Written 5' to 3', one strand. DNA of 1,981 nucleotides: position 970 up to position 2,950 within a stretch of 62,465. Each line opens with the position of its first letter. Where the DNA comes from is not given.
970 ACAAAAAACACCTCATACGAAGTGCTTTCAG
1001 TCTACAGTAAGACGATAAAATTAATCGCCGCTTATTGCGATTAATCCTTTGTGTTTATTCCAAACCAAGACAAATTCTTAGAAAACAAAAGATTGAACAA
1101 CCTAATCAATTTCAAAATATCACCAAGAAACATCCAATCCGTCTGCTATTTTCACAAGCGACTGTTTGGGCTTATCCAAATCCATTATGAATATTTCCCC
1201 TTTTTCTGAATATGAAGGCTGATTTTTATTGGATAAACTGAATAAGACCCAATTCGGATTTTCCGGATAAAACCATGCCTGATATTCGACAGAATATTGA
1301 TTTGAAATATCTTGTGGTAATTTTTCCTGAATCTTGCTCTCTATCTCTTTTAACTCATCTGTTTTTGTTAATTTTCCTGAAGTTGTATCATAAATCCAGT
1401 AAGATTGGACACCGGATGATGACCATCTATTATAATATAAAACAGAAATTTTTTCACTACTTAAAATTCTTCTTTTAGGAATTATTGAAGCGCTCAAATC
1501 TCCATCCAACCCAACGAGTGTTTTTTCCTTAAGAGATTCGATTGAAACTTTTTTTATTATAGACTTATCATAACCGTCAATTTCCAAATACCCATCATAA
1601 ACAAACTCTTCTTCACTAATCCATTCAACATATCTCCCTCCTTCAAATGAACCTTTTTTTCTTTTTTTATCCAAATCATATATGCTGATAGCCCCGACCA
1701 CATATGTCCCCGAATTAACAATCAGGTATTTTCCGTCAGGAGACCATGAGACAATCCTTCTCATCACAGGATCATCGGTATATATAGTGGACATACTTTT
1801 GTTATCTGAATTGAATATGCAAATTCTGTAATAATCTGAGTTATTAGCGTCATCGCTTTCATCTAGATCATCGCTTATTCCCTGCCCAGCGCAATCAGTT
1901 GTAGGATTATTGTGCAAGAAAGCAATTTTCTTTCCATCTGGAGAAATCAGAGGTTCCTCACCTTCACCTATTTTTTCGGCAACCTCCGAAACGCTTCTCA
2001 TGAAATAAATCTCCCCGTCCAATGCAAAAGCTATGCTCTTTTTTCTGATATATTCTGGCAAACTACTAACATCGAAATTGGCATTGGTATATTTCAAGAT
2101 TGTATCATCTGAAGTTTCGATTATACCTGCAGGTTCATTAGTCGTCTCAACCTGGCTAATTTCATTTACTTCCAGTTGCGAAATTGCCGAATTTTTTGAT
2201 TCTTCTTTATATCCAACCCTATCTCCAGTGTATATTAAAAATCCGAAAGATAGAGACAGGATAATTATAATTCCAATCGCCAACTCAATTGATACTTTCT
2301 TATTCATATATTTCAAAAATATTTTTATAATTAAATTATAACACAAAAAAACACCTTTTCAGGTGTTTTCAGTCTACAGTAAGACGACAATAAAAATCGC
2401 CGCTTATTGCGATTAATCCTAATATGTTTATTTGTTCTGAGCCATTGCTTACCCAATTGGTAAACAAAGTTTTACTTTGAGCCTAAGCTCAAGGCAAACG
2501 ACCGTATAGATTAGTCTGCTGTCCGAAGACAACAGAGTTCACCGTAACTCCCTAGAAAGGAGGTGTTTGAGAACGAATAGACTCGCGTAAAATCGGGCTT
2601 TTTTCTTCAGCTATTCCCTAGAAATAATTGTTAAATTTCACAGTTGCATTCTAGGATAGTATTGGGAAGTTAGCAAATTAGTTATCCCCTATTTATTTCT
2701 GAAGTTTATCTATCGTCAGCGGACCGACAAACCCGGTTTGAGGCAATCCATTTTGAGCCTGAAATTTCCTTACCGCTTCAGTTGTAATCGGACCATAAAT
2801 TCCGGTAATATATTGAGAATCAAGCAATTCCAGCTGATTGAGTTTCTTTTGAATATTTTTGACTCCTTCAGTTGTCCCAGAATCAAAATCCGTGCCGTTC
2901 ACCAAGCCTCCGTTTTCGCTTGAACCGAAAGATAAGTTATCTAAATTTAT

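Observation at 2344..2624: Orphan anti-Shine-Dalgarno plus multi-hairpin segment resembling a 16S rRNA 3' end/trailer, with no 16S gene upstream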

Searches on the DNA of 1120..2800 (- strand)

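Call 4: search_rna_families(source=window, start=2200, end=2800, threshold=evalue, max_evalue=10, show_alignments=5)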
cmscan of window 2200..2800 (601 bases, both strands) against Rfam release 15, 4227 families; matches with E-value up to 10: 8.
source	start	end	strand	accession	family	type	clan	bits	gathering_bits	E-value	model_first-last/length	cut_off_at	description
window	2345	2438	-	RF01770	rimP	Cis-reg; leader;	-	20.6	47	0.77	1-102/102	no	Gammaprotebacteria rimP leader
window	2337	2462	-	RF02969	DUF3800-I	Gene; sRNA;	-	20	44.2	1.5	1-115/115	no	DUF3800-I RNA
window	2335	2370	+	RF01376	CRISPR-DR63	Gene; CRISPR;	CL00015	19.4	37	2.4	1-37/37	no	CRISPR RNA direct repeat element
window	2342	2408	-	RF02064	STnc370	Gene; sRNA;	-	19.4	54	8.8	1-71/71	no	Enterobacterial sRNA STnc370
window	2313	2369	+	RF02844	RefA9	Gene; antisense;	-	18.7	49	3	1-64/64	no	Enterococcus sRNA A9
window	2324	2401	+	RF03100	RAGATH-27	Gene; sRNA;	-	18.2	76.1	7.5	1-86/86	no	RAGATH-27 RNA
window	2347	2415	-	RF02591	Spy1786666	Gene; sRNA;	-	17.7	64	1.1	1-87/87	no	S. pyogenes small RNA 1786666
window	2617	2698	+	RF04179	BTnc049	Gene; sRNA;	-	15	81.9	8.9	1-111/111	no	Bacteroides sRNA BTnc049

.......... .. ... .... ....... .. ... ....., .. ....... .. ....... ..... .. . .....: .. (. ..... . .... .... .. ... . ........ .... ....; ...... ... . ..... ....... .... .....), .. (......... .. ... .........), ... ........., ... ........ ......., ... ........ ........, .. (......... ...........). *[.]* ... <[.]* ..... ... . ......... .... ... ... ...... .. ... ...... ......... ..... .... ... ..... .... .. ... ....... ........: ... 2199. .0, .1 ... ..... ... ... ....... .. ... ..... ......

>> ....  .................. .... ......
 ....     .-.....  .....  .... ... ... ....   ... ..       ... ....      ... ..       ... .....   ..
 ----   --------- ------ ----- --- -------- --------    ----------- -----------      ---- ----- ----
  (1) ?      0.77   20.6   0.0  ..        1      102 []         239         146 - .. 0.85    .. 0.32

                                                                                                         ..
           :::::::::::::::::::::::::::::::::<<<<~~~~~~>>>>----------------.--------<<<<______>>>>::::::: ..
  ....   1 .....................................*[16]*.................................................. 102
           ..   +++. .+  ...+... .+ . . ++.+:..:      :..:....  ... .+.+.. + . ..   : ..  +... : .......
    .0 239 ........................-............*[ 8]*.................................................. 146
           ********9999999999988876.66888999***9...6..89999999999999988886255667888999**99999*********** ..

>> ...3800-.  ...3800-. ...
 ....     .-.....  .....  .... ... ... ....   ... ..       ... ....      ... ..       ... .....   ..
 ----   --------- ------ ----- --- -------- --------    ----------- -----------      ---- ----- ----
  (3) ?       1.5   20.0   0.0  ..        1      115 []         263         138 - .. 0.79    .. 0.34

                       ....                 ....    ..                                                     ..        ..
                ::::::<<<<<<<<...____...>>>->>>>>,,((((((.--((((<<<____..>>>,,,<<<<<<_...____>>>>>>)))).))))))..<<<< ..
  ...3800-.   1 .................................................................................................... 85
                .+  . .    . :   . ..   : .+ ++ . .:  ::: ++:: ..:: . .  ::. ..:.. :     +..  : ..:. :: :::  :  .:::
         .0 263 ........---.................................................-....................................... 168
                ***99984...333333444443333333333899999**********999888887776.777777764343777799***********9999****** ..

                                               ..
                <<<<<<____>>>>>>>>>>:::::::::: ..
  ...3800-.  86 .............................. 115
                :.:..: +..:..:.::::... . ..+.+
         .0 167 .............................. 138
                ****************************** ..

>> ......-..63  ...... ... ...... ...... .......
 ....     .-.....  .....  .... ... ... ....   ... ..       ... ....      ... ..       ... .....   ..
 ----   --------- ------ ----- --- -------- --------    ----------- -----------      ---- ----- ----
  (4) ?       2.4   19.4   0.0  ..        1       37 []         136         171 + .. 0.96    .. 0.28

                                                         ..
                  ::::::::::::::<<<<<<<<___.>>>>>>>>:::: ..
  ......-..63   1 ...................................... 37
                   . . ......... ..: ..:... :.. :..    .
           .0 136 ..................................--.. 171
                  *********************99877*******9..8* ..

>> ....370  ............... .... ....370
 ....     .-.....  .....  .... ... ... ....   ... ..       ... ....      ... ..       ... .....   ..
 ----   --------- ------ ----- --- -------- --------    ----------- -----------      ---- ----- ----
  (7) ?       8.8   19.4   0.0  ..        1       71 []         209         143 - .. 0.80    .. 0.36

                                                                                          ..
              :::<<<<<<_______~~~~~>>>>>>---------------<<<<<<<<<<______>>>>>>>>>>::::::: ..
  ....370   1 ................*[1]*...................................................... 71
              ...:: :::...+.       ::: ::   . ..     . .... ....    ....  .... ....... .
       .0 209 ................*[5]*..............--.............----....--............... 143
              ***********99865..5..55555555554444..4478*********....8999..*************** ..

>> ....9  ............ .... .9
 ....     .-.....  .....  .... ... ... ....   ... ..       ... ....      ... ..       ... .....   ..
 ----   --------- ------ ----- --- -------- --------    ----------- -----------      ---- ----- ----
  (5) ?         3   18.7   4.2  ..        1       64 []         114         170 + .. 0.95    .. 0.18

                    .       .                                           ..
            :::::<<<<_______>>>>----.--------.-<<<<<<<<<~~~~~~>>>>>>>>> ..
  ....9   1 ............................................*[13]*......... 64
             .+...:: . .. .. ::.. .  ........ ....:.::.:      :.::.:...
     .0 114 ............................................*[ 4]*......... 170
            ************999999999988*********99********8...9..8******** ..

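Call 86: search_rna_families(sources=[L150, L152, L151], threshold=gathering)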
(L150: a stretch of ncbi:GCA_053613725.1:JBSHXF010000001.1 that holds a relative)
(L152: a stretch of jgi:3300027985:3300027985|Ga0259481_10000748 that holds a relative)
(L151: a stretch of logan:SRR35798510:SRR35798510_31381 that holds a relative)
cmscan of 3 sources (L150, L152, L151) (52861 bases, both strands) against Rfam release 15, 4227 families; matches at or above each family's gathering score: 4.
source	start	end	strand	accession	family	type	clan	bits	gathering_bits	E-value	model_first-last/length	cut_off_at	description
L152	6508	8040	+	RF00177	SSU_rRNA_bacteria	Gene; rRNA;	CL00111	1422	50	0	1-1533/1533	no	Bacterial small subunit ribosomal RNA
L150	7886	9523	+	RF00177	SSU_rRNA_bacteria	Gene; rRNA;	CL00111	1418.4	50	0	1-1533/1533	no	Bacterial small subunit ribosomal RNA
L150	19798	19924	+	RF03000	LOOT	Gene; sRNA;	-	90.8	46.4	4.6e-16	1-121/121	no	LOOT RNA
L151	10144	10270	+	RF03000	LOOT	Gene; sRNA;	-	90.8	46.4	4.6e-16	1-121/121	no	LOOT RNA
